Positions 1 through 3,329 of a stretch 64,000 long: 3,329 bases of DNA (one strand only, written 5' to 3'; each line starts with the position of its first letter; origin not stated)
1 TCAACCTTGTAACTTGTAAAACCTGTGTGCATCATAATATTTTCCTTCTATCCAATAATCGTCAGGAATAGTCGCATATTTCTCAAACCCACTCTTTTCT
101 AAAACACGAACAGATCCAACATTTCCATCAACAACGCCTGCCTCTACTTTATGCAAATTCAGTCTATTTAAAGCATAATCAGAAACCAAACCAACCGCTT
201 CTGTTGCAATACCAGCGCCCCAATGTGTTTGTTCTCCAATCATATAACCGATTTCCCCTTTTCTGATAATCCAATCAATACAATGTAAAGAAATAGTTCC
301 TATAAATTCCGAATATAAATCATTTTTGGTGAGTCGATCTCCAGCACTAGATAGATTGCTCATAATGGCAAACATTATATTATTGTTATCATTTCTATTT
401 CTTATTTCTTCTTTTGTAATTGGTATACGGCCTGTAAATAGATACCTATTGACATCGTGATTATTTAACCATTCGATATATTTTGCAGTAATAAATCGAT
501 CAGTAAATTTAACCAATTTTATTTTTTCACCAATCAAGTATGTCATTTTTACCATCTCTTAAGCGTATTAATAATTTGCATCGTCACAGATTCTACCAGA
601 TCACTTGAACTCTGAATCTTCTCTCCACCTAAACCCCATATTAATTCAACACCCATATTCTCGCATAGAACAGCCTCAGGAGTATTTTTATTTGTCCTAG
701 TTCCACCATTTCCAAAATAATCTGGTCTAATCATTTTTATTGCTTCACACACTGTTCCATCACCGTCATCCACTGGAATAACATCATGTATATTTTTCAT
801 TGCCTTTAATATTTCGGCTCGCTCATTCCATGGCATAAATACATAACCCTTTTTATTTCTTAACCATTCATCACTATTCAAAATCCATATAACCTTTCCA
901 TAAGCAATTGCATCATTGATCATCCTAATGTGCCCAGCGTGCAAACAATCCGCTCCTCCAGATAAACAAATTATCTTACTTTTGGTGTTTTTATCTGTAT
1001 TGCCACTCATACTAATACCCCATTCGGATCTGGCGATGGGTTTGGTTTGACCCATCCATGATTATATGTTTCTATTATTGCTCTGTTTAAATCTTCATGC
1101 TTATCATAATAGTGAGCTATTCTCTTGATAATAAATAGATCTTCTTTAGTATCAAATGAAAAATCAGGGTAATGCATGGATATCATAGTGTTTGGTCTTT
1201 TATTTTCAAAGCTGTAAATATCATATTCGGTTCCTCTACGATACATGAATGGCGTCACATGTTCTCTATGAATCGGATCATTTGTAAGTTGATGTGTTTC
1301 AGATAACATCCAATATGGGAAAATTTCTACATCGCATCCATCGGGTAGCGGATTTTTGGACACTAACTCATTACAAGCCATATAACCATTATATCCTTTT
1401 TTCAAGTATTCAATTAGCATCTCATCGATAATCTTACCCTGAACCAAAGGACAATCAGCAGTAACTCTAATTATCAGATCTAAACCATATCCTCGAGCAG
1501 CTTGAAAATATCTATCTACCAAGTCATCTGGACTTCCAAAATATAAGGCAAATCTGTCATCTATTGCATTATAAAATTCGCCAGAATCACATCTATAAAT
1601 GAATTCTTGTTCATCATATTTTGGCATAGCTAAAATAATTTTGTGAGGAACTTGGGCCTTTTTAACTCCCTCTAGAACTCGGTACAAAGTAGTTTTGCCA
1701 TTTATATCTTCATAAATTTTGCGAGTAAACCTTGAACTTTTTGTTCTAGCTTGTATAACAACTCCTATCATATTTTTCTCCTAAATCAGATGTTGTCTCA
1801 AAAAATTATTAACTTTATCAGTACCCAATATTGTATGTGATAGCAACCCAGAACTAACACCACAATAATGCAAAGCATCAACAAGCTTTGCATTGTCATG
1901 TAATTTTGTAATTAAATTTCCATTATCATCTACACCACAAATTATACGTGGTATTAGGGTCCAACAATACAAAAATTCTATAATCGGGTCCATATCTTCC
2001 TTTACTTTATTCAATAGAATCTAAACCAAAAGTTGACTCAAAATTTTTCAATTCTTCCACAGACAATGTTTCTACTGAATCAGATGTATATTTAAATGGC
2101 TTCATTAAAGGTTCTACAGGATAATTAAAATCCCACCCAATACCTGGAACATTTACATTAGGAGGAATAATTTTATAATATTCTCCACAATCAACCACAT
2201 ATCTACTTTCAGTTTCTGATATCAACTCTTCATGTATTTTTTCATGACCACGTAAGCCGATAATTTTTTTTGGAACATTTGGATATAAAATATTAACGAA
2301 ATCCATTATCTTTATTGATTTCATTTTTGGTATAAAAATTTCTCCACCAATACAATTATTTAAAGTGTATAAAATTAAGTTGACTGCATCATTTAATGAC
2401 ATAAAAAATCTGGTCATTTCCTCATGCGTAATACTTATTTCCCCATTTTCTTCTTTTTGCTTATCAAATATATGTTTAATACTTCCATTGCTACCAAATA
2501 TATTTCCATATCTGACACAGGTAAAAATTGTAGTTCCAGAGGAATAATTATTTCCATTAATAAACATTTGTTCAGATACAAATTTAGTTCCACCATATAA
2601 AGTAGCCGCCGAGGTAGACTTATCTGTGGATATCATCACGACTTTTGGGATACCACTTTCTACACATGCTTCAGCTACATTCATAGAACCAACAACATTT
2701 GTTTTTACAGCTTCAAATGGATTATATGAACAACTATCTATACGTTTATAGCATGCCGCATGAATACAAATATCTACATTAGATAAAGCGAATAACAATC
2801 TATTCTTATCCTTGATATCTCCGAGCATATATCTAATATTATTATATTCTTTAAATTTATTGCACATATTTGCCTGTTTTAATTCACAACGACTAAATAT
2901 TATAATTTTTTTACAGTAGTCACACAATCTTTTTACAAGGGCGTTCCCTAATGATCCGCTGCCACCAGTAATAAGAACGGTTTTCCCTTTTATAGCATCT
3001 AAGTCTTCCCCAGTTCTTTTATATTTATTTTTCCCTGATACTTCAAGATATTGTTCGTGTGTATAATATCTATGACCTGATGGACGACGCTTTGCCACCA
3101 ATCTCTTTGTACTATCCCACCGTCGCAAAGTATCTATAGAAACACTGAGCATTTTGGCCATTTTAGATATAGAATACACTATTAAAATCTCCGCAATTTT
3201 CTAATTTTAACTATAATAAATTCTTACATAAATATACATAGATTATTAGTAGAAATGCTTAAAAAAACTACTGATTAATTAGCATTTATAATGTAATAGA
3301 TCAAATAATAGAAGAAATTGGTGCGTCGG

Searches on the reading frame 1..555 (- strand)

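Call 10: search_protein_families(library=pfam, proteins=[window:1-555:-], max_evalue=0.001)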
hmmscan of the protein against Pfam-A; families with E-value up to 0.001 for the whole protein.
window:1-555:- (184 aa): 3 families
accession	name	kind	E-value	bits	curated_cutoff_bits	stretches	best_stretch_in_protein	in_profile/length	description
PF13302.13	Acetyltransf_3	-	2.8e-23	83.6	25.4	1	24-158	13-138/138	Acetyltransferase (GNAT) domain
PF00583.31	Acetyltransf_1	-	4.9e-08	33.7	20.7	1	83-157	43-116/116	Acetyltransferase (GNAT) family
PF13420.13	Acetyltransf_4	-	1e-06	29.3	24.3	1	70-177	46-154/155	Acetyltransferase (GNAT) domain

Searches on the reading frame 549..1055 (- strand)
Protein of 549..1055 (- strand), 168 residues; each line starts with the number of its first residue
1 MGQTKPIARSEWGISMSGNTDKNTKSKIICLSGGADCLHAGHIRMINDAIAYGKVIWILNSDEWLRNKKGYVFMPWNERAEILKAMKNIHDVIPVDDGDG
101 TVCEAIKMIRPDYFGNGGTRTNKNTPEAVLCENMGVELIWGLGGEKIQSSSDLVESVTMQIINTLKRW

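Call 10: search_protein_families(library=pfam, proteins=[window:549-1055:-], max_evalue=0.001)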
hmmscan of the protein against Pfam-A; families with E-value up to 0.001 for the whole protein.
window:549-1055:- (168 aa): 1 family
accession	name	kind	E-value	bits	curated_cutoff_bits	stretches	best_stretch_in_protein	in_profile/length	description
PF01467.32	CTP_transf_like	-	3.2e-08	34.3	21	1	33-116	4-86/133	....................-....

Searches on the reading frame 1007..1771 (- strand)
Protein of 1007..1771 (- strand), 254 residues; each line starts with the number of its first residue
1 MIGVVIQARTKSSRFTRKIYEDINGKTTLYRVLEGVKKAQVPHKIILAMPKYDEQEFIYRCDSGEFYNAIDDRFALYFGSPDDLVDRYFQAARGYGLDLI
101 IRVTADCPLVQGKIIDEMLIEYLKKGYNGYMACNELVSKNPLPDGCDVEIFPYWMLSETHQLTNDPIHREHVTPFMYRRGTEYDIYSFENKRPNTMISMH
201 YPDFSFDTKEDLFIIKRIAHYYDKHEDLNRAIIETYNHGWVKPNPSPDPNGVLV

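Call 9: search_protein_families(library=pfam, proteins=[window:1007-1771:-], max_evalue=0.001)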
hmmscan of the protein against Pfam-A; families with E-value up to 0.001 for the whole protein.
window:1007-1771:- (254 aa): 1 family
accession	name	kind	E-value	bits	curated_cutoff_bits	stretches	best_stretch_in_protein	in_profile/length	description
PF02348.25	CTP_transf_3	-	2.1e-14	54.3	22.6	1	4-223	2-200/217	Cytidylyltransferase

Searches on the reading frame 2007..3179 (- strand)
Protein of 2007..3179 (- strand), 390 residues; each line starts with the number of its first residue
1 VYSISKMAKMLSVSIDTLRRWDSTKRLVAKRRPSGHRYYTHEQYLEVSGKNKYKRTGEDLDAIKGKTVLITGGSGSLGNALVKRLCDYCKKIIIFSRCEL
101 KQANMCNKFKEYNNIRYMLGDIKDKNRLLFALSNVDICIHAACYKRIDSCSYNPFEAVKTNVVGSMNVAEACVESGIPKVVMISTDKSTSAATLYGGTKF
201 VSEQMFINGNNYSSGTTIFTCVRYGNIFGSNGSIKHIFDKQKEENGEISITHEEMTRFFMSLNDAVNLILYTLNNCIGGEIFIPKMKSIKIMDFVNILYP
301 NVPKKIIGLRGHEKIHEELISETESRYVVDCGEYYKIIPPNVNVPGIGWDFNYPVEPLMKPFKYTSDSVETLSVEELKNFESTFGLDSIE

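Call 9: search_protein_families(library=pfam, proteins=[window:2007-3179:-], max_evalue=0.001)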
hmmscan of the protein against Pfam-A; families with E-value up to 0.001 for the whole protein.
window:2007-3179:- (390 aa): 12 families
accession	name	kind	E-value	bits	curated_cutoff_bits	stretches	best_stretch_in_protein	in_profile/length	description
PF02719.21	Polysacc_synt_2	-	2.8e-80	270.1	20.2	1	68-337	1-291/293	Polysaccharide biosynthesis protein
PF01073.25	3Beta_HSD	-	2.4e-19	69.9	22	1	69-185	1-116/280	3-beta hydroxysteroid dehydrogenase/isomerase family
PF01370.27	Epimerase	-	1.4e-17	64.3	20.9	1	68-275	1-227/240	NAD dependent epimerase/dehydratase family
PF16363.11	GDP_Man_Dehyd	-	1.4e-11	44.9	27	1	69-186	1-130/332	GDP-mannose 4,6 dehydratase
PF04321.23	RmlD_sub_bind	-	1.7e-11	44.2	27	1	67-186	2-102/287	RmlD substrate binding domain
PF00376.29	MerR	-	2.8e-09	37.1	28.2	1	3-39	1-38/38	MerR family regulatory protein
PF13411.12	MerR_1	-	1.6e-08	35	21.6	1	2-48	1-47/69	MerR HTH family regulatory protein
PF07993.18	NAD_binding_4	-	4.9e-06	26.3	20.1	1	70-205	1-157/258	Male sterility protein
PF08659.16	KR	-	6e-06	26.7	22.6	1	67-184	2-135/180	KR domain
PF00106.31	adh_short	-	1.6e-05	24.9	26.6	1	66-175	1-122/195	short chain dehydrogenase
PF13460.12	NAD_binding_10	-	4.1e-05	24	27.2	1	72-188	1-101/184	NAD(P)H-binding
PF05368.20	NmrA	-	0.0009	19.4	27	0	66-183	3-105/298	NmrA-like family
